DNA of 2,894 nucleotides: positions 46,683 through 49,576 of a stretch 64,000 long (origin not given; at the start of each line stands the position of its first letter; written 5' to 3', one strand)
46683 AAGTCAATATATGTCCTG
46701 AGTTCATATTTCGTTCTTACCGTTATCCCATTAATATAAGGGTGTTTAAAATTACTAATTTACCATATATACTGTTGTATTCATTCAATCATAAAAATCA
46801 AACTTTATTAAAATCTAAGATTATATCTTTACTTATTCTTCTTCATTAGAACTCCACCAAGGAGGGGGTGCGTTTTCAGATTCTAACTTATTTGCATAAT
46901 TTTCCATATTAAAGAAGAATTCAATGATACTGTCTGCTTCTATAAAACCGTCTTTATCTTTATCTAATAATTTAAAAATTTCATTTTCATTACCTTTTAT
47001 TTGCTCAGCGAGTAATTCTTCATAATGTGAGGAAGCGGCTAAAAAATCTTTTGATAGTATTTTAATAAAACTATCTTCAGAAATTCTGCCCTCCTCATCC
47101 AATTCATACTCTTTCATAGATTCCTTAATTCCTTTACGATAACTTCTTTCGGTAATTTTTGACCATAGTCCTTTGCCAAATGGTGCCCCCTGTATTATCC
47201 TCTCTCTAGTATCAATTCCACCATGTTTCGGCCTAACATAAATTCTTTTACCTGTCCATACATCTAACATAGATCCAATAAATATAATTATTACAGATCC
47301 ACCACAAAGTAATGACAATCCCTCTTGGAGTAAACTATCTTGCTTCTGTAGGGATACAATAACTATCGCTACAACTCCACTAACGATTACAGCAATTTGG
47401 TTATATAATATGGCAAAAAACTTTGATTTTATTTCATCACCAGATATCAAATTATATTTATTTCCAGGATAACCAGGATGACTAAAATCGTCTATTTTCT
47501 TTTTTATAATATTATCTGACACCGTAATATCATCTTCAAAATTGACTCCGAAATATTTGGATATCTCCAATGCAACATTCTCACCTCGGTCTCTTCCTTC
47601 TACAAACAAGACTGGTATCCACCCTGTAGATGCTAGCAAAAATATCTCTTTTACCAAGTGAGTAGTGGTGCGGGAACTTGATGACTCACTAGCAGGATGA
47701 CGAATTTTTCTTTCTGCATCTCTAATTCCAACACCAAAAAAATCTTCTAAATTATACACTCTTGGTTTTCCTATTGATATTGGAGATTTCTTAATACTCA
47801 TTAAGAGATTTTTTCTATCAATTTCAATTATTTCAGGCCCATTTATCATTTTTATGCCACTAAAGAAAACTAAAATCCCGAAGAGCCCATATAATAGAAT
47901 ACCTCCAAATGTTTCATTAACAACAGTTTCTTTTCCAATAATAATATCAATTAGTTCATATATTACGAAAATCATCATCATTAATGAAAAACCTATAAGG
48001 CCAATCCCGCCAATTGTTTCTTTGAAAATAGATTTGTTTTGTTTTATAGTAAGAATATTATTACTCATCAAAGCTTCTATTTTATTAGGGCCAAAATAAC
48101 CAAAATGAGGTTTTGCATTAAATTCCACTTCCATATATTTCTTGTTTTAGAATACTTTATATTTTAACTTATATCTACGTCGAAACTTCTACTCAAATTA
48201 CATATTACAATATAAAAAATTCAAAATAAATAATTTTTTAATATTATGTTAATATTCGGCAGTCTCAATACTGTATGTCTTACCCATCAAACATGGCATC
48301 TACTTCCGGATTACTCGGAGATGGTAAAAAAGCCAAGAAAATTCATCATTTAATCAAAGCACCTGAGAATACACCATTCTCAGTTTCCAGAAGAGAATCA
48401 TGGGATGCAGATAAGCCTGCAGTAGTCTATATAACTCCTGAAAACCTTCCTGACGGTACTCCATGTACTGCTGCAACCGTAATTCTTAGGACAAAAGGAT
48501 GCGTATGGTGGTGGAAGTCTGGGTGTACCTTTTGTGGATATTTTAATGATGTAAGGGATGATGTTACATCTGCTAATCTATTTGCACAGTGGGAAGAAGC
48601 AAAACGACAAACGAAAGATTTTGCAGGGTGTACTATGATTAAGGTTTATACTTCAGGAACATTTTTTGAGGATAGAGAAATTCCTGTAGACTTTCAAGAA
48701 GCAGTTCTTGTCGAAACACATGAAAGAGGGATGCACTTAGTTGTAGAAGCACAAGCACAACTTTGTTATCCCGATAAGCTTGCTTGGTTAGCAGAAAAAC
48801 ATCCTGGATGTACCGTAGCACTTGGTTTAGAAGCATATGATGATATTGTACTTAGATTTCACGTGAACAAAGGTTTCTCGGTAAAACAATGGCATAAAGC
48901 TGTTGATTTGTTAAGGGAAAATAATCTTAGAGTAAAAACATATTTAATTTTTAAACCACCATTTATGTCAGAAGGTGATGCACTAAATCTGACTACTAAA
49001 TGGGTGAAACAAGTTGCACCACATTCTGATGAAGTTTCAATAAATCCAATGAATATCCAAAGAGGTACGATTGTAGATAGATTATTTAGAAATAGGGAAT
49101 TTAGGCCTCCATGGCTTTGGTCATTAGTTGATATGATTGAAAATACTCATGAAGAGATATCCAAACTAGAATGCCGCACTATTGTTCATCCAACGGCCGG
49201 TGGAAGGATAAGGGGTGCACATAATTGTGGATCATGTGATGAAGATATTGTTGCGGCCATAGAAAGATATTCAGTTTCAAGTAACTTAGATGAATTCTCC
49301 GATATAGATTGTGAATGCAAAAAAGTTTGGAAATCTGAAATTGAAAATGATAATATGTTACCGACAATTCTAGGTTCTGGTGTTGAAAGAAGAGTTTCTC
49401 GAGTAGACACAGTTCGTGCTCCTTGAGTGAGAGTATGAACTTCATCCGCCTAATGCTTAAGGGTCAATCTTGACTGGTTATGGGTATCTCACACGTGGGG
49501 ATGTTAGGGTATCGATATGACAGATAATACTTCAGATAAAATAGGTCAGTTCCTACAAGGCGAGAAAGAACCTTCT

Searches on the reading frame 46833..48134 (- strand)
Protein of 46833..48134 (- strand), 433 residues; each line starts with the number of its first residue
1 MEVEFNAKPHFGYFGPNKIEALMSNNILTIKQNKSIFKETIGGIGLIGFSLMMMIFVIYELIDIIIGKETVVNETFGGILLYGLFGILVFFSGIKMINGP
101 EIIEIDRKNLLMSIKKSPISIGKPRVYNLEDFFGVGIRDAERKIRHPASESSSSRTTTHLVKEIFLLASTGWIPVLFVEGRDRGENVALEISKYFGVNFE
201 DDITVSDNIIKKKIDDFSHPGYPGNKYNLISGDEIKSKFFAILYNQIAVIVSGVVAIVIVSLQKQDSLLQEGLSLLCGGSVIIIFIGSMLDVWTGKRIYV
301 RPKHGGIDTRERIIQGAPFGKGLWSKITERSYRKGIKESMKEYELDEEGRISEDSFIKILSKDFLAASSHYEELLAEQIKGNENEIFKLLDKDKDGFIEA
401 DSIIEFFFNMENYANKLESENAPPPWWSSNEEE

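Call 12: search_protein_families(library=pfam, proteins=[window:46833-48134:-], max_evalue=0.01)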
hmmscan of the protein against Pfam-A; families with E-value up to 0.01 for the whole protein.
window:46833-48134:- (433 aa): 3 families
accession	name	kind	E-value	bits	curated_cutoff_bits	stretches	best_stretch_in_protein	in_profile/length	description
PF13405.12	EF-hand_6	-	0.00035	20.5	25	1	385-407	4-26/30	EF-hand domain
PF00036.39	EF-hand_1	-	0.0006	19.6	25.4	1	385-407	4-26/29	EF hand domain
PF13499.12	EF-hand_7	-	0.0011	19.7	30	0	385-408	6-29/67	EF-hand domain pair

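Call 40: search_protein_families(library=ncbifam, proteins=[window:46833-48134:-], max_evalue=1)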
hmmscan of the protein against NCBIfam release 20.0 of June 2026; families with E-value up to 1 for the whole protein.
window:46833-48134:- (433 aa): 0 families

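Call 43: find_encoding_contigs(protein=window:46833-48134:-, flank=10000, max_places=10)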
Protein window:46833-48134:- (433 aa): no gene with exactly this product is on record in the collection.

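Call 64: find_homologous_proteins(query=window:46833-48134:-, max_evalue=1e-10)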
Query window:46833-48134:- (433 aa): 11 proteins with E <= 1e-10 among 6156 candidates.
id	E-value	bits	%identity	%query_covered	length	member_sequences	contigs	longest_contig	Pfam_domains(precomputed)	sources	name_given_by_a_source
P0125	1.6e-264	895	95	100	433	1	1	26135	-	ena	-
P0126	2.0e-248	842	90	100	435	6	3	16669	-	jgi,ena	-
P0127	5.6e-233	791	85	100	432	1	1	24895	-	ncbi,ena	-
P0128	1.2e-227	774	83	99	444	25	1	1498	-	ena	-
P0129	5.0e-196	670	72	100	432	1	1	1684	-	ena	-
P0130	4.5e-195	667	71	100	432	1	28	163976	-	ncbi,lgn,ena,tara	tara:strand:- start:10159 stop:11457 length:1299 start_codon:yes stop_codon:yes gene_type:complete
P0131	1.8e-193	661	72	100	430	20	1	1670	-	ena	-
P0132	2.8e-190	651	71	100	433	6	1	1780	-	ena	-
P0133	1.8e-130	454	72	70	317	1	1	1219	-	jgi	jgi:uncharacterized membrane protein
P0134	4.9e-129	449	76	63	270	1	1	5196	-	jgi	jgi:uncharacterized membrane protein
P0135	2.1e-125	437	51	100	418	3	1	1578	-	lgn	-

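Call 65: find_encoding_contigs(protein=P0130, flank=9000, max_places=8)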
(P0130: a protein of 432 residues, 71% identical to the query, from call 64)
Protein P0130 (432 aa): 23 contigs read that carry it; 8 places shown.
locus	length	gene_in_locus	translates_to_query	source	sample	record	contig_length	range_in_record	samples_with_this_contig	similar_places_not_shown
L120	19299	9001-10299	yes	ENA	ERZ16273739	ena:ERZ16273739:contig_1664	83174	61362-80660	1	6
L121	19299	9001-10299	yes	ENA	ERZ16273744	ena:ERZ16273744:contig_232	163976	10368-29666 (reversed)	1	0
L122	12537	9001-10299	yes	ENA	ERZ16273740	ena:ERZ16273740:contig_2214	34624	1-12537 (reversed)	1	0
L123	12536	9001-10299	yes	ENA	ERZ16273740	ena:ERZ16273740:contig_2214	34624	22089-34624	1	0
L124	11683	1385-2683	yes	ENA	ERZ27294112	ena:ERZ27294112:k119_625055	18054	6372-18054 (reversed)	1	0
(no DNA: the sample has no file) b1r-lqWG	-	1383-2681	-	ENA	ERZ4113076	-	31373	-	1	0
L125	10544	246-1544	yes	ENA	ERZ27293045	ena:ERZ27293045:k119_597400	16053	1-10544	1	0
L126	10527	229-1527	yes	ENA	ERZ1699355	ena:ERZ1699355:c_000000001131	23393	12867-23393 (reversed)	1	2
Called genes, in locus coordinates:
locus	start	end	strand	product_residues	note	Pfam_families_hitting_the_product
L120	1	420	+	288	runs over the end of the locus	PF03439:Spt5-NGN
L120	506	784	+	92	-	PF00298:Ribosomal_L11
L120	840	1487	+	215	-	PF00687:Ribosomal_L1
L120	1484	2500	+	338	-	PF00466:Ribosomal_L10, PF17777:RL10P_insert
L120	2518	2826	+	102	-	PF00428:Ribosomal_60s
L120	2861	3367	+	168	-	-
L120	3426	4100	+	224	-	-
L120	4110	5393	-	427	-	PF01926:MMR_HSR1, PF02421:FeoB_N, PF08438:YGR210-like_G4, PF02824:TGS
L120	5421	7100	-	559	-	-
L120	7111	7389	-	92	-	-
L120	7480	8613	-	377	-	PF04055:Radical_SAM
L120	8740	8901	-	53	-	-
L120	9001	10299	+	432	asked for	-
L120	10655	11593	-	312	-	-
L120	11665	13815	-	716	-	-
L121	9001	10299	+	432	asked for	-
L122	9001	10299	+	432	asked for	-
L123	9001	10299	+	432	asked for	-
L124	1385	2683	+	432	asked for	-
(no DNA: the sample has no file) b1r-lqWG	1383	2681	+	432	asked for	-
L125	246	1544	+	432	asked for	-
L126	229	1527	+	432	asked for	-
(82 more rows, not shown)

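Call 66: find_encoding_contigs(protein=P0127, flank=9000, max_places=4)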
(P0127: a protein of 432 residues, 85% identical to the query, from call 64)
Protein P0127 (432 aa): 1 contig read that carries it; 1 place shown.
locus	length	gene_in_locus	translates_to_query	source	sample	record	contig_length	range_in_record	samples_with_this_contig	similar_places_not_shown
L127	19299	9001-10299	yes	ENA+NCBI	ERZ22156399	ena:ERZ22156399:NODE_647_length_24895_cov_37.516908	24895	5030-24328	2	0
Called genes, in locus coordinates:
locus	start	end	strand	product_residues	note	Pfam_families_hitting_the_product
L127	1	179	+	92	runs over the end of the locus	PF00298:Ribosomal_L11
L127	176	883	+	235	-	PF00687:Ribosomal_L1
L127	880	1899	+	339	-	PF00466:Ribosomal_L10, PF17777:RL10P_insert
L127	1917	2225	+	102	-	-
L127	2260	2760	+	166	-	-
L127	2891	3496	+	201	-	-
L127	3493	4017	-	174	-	PF00293:NUDIX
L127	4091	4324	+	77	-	-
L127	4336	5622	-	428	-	PF01926:MMR_HSR1, PF02421:FeoB_N, PF08438:YGR210-like_G4, PF02824:TGS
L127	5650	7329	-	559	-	-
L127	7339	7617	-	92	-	-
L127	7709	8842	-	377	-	PF04055:Radical_SAM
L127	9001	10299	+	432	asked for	-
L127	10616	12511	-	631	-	PF26626:DUF8201 (weak)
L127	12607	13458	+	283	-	-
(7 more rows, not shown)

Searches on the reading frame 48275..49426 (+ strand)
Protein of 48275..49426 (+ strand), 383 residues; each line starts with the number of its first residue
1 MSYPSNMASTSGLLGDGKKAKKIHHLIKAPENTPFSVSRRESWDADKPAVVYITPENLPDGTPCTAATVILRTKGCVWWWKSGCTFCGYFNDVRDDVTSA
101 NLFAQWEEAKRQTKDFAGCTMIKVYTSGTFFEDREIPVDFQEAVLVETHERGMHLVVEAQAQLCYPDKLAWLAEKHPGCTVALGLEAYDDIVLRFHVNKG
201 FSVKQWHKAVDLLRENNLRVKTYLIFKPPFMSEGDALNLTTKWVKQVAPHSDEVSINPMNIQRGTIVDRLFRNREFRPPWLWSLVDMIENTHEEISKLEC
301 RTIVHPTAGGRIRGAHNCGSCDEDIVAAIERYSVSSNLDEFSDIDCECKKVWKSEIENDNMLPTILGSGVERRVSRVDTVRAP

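Call 12: search_protein_families(library=pfam, proteins=[window:48275-49426:+], max_evalue=0.01)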
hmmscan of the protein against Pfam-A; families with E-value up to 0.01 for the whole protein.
window:48275-49426:+ (383 aa): 1 family
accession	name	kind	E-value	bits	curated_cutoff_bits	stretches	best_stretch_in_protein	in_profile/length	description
PF04055.27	Radical_SAM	-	1.6e-08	35.4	29.5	1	83-233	10-156/166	Radical SAM superfamily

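Call 18: find_encoding_contigs(protein=window:48275-49426:+, flank=10000, max_places=10)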
Protein window:48275-49426:+ (383 aa): 1 contig read that carries it; 1 place shown.
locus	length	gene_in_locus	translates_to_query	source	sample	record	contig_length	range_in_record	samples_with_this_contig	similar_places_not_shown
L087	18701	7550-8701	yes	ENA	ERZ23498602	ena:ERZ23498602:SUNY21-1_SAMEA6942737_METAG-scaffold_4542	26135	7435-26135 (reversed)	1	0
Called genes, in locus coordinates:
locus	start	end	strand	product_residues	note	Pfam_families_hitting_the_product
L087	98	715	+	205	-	-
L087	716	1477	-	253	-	PF25087:GMPPB_C (faint), PF00132:Hexapep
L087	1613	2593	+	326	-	PF00478:IMPDH (faint), PF03060:NMO, PF00977:His_biosynth (weak)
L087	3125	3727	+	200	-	-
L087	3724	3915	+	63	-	-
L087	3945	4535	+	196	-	PF13499:EF-hand_7 (faint), PF13833:EF-hand_8 (faint), PF00036:EF-hand_1, PF13202:EF-hand_5 (faint), PF13405:EF-hand_6 (faint), PF00036:EF-hand_1 (weak)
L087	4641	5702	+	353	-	-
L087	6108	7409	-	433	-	-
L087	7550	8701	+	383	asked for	PF04055:Radical_SAM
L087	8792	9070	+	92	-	-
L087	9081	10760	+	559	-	-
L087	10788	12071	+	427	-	PF01926:MMR_HSR1, PF02421:FeoB_N, PF08438:YGR210-like_G4, PF02824:TGS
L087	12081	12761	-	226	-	-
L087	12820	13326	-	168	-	-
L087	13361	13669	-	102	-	PF00428:Ribosomal_60s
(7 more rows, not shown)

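Call 82: search_protein_families(library=ncbifam, proteins=[window:48275-49426:+], max_evalue=0.00001)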
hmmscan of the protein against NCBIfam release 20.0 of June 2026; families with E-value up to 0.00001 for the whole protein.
window:48275-49426:+ (383 aa): 3 families
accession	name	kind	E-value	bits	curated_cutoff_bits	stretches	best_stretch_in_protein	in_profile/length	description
TIGR01210.1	TIGR01210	equivalog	2.1e-83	280.1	212.15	1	56-360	6-307/313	archaeosine biosynthesis radical SAM protein RaSEA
TIGR01212.1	TIGR01212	equivalog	1.1e-07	31.2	180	1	81-305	37-258/302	tRNA modification radical SAM protein MnmL/YtqA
TIGR01211.1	ELP3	subfamily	6.8e-06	24.8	350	1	149-294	189-332/522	tRNA uridine(34) 5-carboxymethylaminomethyl modification radical SAM/GNAT enzyme Elp3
